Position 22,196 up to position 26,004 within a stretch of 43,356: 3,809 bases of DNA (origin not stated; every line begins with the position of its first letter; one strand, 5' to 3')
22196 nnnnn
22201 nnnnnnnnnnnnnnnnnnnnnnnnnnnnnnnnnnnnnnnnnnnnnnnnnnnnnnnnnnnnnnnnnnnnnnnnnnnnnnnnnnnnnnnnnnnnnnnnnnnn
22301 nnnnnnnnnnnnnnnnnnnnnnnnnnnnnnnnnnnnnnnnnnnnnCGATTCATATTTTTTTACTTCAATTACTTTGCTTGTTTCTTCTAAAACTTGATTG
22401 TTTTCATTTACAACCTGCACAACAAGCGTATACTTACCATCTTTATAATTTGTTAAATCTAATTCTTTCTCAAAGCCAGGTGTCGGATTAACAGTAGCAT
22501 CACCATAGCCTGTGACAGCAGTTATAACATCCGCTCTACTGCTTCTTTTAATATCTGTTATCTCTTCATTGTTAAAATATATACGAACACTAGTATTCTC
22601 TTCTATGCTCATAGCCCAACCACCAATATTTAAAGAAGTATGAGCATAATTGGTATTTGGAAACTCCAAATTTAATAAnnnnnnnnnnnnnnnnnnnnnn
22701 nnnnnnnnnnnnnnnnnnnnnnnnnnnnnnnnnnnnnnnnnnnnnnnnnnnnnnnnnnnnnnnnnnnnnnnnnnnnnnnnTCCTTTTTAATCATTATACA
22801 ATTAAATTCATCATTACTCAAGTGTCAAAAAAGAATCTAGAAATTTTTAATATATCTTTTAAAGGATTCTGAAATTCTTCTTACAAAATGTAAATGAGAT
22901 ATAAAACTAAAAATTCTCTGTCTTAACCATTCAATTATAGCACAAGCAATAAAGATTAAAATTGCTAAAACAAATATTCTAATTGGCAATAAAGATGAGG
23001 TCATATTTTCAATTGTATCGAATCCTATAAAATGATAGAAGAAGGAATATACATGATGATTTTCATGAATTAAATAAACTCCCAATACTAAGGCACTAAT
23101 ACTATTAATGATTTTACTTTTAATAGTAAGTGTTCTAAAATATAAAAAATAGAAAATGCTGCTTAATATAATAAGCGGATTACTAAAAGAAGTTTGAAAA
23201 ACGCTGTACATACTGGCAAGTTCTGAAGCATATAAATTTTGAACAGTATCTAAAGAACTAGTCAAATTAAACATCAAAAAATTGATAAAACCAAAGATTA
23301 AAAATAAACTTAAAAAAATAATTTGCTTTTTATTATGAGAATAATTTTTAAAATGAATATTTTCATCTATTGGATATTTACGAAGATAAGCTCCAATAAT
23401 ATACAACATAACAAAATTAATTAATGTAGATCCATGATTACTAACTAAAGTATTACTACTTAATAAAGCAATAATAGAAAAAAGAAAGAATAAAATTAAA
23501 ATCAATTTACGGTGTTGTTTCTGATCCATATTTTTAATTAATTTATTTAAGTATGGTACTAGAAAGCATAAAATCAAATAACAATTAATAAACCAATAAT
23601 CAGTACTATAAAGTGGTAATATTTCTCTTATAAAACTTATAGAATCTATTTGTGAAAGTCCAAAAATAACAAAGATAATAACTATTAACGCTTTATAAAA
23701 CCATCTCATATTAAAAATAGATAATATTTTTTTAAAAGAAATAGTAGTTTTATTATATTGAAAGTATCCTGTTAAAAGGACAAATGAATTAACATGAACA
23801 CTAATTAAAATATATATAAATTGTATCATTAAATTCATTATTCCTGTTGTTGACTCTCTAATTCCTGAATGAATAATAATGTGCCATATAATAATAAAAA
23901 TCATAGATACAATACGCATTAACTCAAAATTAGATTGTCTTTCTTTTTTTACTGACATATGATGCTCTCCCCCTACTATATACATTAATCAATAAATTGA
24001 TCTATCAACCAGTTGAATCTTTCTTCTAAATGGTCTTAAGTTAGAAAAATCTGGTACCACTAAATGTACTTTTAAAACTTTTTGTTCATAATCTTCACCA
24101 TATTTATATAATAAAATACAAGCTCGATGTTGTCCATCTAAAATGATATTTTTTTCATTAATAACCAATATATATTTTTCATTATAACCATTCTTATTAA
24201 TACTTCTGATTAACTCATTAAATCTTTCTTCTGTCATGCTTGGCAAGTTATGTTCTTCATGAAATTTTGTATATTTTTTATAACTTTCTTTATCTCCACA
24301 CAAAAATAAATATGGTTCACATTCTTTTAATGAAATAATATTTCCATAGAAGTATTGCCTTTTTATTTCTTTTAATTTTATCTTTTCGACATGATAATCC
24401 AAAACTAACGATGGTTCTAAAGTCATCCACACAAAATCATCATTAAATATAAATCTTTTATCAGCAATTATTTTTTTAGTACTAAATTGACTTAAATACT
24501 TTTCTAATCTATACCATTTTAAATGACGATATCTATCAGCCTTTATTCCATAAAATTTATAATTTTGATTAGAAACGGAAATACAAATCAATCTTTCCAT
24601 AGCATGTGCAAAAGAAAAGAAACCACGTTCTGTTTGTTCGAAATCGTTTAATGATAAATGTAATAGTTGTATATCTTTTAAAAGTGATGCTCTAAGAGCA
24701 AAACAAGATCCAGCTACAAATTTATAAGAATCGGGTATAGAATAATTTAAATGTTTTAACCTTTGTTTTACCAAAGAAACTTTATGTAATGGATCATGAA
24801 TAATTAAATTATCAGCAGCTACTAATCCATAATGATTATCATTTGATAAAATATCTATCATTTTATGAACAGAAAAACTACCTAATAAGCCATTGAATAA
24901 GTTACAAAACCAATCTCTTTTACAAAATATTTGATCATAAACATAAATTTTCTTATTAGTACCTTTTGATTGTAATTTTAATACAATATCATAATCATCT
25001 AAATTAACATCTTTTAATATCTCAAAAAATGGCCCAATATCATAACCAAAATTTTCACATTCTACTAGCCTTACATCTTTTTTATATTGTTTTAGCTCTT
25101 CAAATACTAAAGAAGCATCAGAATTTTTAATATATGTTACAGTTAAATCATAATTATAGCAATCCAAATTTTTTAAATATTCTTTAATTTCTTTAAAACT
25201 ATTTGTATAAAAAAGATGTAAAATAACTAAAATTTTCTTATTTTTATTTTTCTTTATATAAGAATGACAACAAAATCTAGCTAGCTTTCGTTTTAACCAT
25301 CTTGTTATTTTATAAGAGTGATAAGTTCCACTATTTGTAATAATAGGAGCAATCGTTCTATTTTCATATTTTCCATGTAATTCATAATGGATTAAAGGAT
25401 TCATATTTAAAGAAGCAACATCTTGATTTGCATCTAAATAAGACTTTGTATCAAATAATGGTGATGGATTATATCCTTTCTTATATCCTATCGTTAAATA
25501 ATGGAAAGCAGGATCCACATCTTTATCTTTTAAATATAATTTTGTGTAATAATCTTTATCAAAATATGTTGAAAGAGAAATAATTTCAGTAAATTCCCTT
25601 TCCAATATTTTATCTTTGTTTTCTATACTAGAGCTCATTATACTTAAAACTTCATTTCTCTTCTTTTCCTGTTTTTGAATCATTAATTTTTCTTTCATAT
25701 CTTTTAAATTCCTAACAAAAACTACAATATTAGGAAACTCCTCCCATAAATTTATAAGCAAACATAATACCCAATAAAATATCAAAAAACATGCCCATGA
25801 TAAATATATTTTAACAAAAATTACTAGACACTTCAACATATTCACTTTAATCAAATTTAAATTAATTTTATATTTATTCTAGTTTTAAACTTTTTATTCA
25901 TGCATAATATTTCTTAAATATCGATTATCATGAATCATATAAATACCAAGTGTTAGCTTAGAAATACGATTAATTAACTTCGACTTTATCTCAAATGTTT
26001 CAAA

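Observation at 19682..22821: GH25 muramidase with seven unassigned tandem modules and its own promoter, embedded in a wall-glycopolymer biosynthesis locus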

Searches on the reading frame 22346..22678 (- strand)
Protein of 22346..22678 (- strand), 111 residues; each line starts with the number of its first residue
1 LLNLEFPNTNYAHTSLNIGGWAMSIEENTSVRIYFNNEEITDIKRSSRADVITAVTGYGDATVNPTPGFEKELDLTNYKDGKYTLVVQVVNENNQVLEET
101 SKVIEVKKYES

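Call 12: search_solved_structures(query=A1, max_evalue=10, show_alignments=3)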
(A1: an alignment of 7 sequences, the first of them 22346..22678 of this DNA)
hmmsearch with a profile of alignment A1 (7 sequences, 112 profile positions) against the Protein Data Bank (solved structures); distinct sequences matched with E-value up to 10: 56.
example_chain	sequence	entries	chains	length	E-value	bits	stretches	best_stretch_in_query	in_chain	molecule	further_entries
2ol7_A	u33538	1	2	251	0.052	16.7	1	62-112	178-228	Outer surface protein A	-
3ckf_A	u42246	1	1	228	0.054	16.6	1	62-112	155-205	Outer surface protein A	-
3ckg_A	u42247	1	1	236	0.057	16.6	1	62-112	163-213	Outer surface protein A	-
7fdd_A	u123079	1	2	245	0.059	16.5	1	62-112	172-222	Outer surface protein A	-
2ol8_O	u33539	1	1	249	0.061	16.5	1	62-112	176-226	Outer surface protein A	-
2i5v_O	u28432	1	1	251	0.061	16.5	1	62-112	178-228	Outer surface protein A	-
6kwj_B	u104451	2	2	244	0.062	16.4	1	62-112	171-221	Outer surface protein A | OspA163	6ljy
7fjr_A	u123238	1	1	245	0.063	16.4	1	62-112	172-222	Outer surface protein A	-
6j49_O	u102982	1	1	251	0.066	16.3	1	62-112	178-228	Outer surface protein A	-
2oyb_O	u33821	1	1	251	0.067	16.3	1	62-112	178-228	Outer surface protein A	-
2i5z_O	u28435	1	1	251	0.068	16.3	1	62-112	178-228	Outer surface protein A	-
6kwv_O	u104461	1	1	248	0.068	16.3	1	62-112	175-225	Outer surface protein A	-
2pi3_O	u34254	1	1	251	0.068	16.3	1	62-112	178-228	Outer surface protein A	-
6kwu_O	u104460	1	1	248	0.07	16.3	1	62-112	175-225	Outer surface protein A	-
2g8c_O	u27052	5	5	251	0.07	16.3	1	62-112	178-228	outer surface protein A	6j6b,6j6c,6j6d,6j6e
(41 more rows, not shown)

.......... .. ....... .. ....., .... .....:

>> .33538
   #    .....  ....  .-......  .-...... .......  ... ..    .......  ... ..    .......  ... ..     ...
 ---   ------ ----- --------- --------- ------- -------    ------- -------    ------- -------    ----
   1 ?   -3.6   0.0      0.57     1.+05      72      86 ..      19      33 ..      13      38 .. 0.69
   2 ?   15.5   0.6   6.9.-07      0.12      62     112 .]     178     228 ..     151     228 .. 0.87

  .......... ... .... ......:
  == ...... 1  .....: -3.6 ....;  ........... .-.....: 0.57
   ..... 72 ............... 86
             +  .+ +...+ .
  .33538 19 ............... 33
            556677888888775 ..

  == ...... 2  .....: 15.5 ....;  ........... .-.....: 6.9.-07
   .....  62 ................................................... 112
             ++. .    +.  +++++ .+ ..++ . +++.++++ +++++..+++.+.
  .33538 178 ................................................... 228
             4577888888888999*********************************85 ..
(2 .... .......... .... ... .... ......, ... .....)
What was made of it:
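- On Established wall-binding repeats (LysM, SH3_3/SH3_5, CW_binding_1, CW_binding_2, SPOR, PG_binding_1, ChW, SLH, CW_7, GBS_Bsp-like): The PDB profile search found nothing significant (call 12).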

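Call 22: search_protein_representatives(alignment_id=A1)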
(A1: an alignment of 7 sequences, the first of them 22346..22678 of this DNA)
Query: 7 sequences, 112 profile positions. Proteins with E-value up to 0.001 (for the whole library): 1473; up to 1e-10: 667; up to 1e-30: 250. The best 150 are listed.
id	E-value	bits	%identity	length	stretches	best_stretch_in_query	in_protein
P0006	1.3e-241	801.3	-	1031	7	2-111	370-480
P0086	2.9e-235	780.9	-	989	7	3-111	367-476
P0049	3.0e-224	745.4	-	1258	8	2-111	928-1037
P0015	1.6e-220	733.4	-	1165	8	2-111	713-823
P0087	3.4e-208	693.7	-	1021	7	2-107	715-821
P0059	9.0e-208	692.3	-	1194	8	4-111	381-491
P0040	2.5e-206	687.7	-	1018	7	2-111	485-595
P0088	4.4e-184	616.0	-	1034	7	2-111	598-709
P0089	8.8e-184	615.1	-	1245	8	4-106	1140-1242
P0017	1.9e-180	604.4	-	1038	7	5-111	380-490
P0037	1.9e-180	604.3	-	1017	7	2-107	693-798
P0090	2.0e-180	604.3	-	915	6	5-111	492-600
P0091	7.8e-169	566.9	-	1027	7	9-111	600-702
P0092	1.1e-162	547.1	-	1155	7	2-109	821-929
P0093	2.2e-162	546.2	-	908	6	2-111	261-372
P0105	1.0e-145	492.5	-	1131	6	3-110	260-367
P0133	2.3e-94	327.1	-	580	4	3-111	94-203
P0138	1.2e-87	305.4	-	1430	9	3-106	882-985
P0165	6.0e-63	225.9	-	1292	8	3-97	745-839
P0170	2.2e-60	217.6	-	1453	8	3-95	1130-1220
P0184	7.5e-56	203.0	-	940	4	15-109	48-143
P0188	5.9e-55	200.1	-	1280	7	2-93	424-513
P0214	2.1e-47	175.8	-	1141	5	3-99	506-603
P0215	4.1e-47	174.9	-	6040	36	65-109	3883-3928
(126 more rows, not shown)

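Call 32: find_related_loci(query=A1, collection=viral_contigs, flank=6000)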
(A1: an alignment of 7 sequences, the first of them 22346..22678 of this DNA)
Query A1 (111 aa) in viral_contigs; peptide patterns used: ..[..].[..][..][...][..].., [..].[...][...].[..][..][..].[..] (x = any residue, [..] = any of these).
55 stretches matched a pattern, but none encodes a relative of the query by tblastn (E <= 1e-3).

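Call 58: search_protein_families(library=pfam, proteins=[window:22346-22678:-], max_evalue=1)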
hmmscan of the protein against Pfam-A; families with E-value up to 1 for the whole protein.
window:22346-22678:- (111 aa): 7 families
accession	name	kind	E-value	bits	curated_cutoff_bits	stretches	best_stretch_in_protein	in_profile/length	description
PF13732.12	DrrA1-3_C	-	0.0027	18.8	27.4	1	40-110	3-67/81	ATP-binding protein DrrA1-3-like, C-terminal domain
PF22021.2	RbmA-like_FnIII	-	0.01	16.1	27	1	76-104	80-109/111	RbmA-like, FnIII domain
PF12580.14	TPPII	-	0.012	15.6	29.7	1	77-103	103-129/187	Tripeptidyl peptidase II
PF24421.1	Ig_J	-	0.019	15.5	29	1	70-106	65-101/104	Tip attachment protein J, Ig-like domain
PF07495.19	Y_Y_Y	-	0.05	13.9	26.6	1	72-102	29-58/65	Y_Y_Y domain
PF24705.1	DUF7668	-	0.058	14.3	27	1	36-89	14-67/100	Domain of unknown function (DUF7668)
PF14814.11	UB2H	-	0.13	12.8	27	0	26-48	54-76/85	Bifunctional transglycosylase second domain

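Call 80: list_cluster_members(proteins=[P0138, P0105, P0184, P0214, P0078, P0133, P0170, P0215, P0165, P0188])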
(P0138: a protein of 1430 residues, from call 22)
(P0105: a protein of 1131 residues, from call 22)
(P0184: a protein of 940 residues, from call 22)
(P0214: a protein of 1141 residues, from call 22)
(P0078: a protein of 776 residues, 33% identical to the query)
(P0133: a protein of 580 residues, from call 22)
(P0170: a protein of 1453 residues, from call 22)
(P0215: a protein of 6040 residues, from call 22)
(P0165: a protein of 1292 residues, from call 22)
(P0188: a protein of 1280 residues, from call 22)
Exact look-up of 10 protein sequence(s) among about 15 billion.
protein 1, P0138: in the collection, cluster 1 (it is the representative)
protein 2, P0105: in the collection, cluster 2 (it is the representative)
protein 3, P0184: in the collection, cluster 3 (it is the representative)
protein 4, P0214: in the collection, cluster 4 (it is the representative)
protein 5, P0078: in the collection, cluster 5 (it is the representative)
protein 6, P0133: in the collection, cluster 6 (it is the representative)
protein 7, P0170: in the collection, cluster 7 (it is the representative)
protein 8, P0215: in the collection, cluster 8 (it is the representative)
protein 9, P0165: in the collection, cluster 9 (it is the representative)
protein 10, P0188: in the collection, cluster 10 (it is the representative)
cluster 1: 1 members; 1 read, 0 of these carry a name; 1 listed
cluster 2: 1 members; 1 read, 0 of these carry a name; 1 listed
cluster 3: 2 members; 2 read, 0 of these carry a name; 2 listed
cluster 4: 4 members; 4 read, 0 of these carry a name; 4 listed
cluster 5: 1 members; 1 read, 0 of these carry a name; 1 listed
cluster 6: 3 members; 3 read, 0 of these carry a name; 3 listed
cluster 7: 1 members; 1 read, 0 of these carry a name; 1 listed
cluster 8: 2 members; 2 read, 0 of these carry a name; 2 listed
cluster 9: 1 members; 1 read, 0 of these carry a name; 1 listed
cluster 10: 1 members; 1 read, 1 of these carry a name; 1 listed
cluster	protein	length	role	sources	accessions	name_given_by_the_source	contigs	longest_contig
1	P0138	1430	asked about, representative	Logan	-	-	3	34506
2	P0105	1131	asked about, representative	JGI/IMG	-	-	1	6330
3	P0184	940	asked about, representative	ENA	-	-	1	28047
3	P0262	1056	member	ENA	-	-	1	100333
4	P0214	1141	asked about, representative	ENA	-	-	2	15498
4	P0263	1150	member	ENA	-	-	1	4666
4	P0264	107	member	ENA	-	-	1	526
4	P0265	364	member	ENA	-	-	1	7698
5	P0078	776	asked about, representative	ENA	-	-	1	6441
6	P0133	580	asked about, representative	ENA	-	-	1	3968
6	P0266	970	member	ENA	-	-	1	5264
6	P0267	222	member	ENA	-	-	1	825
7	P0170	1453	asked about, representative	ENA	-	-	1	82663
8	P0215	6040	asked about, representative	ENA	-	-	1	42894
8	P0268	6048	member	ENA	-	-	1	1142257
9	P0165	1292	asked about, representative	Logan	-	-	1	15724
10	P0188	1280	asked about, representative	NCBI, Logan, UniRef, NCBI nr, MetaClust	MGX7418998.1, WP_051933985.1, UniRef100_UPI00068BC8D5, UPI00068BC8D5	N-acetylmuramoyl-L-alanine amidase [Carnobacterium gallinarum] | N-acetylmuramoyl-L-alanine amidase n=1 Tax=Carnobacterium gallinarum TaxID=2749 ... | status=active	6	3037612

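Call 82: search_protein_families(library=pfam, proteins=[P0188, P0138, P0170], max_evalue=0.001)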
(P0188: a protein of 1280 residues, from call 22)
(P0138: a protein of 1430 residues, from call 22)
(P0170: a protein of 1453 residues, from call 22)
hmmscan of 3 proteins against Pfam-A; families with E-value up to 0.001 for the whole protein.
P0188 (1280 aa): 7 families
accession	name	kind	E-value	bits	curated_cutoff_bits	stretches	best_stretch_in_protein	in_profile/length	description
PF01520.23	Amidase_3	-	1.7e-51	175.1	27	1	1076-1274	1-172/174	N-acetylmuramoyl-L-alanine amidase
PF17957.7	Big_7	-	1.9e-44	150.6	24.1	6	643-726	3-70/70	Bacterial Ig domain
PF01832.25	Glucosaminidase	-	4.3e-25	89.2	30.2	1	160-306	3-123/123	Mannosyl-glycoprotein endo-beta-N-acetylglucosaminidase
PF22091.2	DUF6941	-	9.3e-09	36.1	27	0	610-687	49-122/125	Family of unknown function (DUF6941)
PF19077.6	Big_13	-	1.9e-08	35.2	27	0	703-740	59-95/102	Bacterial Ig-like domain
PF22416.2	Lmo2445-like_C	-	7.9e-07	30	27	0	1023-1057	47-81/94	Lmo2445-like, C-terminal domain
PF03404.22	Mo-co_dimer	-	2e-05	25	22.7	0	545-571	26-54/138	Mo-co oxidoreductase dimerisation domain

P0138 (1430 aa): 3 families
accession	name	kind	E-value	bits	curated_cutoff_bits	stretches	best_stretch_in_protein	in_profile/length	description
PF17957.7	Big_7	-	9.2e-48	161.2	24.1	6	554-636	6-70/70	Bacterial Ig domain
PF01520.23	Amidase_3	-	4.1e-36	125.1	27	1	1216-1427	1-173/174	N-acetylmuramoyl-L-alanine amidase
PF01832.25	Glucosaminidase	-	4e-06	27.9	30.2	1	90-163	12-81/123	Mannosyl-glycoprotein endo-beta-N-acetylglucosaminidase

P0170 (1453 aa): 5 families
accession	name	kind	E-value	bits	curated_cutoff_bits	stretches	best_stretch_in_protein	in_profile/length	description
PF17957.7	Big_7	-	2.1e-72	240.2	24.1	8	1240-1320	4-68/70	Bacterial Ig domain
PF00082.27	Peptidase_S8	-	5.7e-21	75.5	21.8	1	451-565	166-288/288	Subtilase family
PF13750.12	Big_3_3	-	6.5e-20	71.8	27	0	1084-1142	3-64/157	Bacterial Ig-like domain (group 3)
PF19077.6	Big_13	-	2.5e-07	31.6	27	0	1076-1115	56-94/102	Bacterial Ig-like domain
PF22416.2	Lmo2445-like_C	-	8.3e-07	30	27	0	845-887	40-79/94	Lmo2445-like, C-terminal domain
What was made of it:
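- Closest known: Atl-type bifunctional autolysins. Same: Distant family members such as Carnobacterium gallinarum WP_051933985.1 place seven related repeats between a GH73 domain and an Amidase_3 domain (calls 80, 82).
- A Carnobacterium gallinarum protein places seven related repeats between a GH73 domain and an Amidase_3 domain, an Atl-like layout (calls 80, 82).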

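Call 84: search_solved_structures(query=P0170, max_evalue=0.01, show_alignments=2)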
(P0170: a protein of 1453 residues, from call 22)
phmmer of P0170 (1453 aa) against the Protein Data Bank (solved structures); distinct sequences matched with E-value up to 0.01: 55.
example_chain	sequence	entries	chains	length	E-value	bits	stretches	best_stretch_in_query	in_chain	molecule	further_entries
8ehe_A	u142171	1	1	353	1.9e-14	55.5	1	454-570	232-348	Mirolase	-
1v6c_A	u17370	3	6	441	1.7e-08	35.8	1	504-569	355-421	alkaline serine protease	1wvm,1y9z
1sbi_A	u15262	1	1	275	1.5e-07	32.6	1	449-569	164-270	SUBTILISIN 8397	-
1a2q_A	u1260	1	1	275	1.8e-07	32.4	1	449-569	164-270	SUBTILISIN BPN'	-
1ea7_A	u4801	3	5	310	2e-07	32.3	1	454-557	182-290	SERINE PROTEASE | 36KDA PROTEASE | Sphericase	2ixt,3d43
1sbt_A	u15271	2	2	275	2.3e-07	32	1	455-569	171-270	SUBTILISIN BPN' | SUBTILISIN NOVO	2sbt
2sni_E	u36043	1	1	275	2.3e-07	32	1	455-569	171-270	SUBTILISIN NOVO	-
3f49_S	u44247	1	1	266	2.6e-07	31.9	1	455-569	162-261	Subtilisin BPN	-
1lw6_E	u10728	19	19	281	2.8e-07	31.8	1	455-569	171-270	SUBTILISIN BPN' | Subtilisin BPN' precursor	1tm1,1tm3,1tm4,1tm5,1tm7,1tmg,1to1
1sbh_A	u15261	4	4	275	2.9e-07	31.7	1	450-569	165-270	SUBTILISIN 8397+1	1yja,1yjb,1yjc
1sbn_E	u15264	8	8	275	3.2e-07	31.6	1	455-569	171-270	SUBTILISIN NOVO BPN' | SUBTILISIN BPN'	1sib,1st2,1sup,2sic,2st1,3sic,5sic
1s02_A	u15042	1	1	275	3.2e-07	31.6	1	455-569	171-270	SUBTILISIN BPN'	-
1dui_A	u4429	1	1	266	4.5e-07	31.1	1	456-569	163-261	PROTEIN (SUBTILISIN BPN')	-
6u9l_S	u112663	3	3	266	4.7e-07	31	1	456-569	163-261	SUBTILISIN BPN'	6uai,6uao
1gnv_A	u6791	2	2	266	5.7e-07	30.7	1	456-569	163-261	SUBTILISIN BPN'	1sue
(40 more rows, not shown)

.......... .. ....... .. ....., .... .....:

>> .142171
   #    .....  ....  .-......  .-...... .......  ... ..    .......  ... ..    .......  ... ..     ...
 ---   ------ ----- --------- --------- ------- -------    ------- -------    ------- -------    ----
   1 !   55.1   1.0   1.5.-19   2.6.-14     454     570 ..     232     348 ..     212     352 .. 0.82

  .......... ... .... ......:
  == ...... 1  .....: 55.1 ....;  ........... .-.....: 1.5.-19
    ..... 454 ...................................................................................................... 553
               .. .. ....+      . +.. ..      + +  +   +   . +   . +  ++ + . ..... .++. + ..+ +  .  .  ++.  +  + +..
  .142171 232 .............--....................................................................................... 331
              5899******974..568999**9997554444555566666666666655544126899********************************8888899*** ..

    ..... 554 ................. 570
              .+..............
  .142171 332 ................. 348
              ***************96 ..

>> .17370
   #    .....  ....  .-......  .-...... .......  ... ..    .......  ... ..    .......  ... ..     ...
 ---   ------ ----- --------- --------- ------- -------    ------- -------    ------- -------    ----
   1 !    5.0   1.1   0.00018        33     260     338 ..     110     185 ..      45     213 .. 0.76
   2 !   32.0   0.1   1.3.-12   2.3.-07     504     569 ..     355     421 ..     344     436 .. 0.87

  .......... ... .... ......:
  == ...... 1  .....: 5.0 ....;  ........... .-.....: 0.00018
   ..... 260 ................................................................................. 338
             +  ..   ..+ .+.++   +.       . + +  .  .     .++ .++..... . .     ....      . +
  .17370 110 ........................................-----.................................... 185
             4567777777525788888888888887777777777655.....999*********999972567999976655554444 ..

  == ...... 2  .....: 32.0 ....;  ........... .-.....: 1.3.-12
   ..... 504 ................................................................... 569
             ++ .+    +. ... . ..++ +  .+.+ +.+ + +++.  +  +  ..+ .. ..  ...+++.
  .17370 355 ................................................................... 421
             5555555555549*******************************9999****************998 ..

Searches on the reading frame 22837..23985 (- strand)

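Call 5: search_protein_families(library=pfam, proteins=[window:22837-23985:-], max_evalue=0.00001)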
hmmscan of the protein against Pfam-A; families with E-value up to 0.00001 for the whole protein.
window:22837-23985:- (382 aa): 1 family
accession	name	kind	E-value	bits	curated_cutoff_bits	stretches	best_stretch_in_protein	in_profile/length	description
PF01757.29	Acyl_transf_3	-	1.3e-15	57.7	31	1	19-351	3-324/326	Acyltransferase domain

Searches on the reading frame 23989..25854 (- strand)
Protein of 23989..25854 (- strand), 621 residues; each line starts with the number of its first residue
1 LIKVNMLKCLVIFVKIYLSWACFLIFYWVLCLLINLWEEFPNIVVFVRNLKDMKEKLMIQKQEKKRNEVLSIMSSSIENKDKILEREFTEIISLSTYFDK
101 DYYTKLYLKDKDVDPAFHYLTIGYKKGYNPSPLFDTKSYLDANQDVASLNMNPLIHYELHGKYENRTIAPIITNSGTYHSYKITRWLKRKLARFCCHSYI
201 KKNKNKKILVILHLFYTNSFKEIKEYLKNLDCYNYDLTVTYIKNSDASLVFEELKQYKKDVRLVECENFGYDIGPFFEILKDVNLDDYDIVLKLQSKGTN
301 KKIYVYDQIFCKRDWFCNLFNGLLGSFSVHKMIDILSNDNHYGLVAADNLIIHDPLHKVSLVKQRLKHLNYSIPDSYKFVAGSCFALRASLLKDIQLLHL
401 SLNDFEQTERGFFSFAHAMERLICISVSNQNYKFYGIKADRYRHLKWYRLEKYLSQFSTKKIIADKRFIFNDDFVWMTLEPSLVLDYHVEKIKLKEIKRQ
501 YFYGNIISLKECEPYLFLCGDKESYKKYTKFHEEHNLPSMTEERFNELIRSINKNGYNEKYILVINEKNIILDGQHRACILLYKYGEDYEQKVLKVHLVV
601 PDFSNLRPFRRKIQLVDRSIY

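Call 5: search_protein_families(library=pfam, proteins=[window:23989-25854:-], max_evalue=0.00001)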
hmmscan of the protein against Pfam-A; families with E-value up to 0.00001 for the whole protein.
window:23989-25854:- (621 aa): 1 family
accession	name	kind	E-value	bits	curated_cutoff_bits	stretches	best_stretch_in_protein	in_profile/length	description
PF05045.17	RgpF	-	2.7e-18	66.4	25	1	201-432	265-503/503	Rhamnan synthesis protein F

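Call 72: search_protein_families(library=ncbifam, proteins=[window:23989-25854:-], max_evalue=0.001)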
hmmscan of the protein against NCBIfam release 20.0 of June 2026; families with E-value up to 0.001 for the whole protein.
window:23989-25854:- (621 aa): 0 families
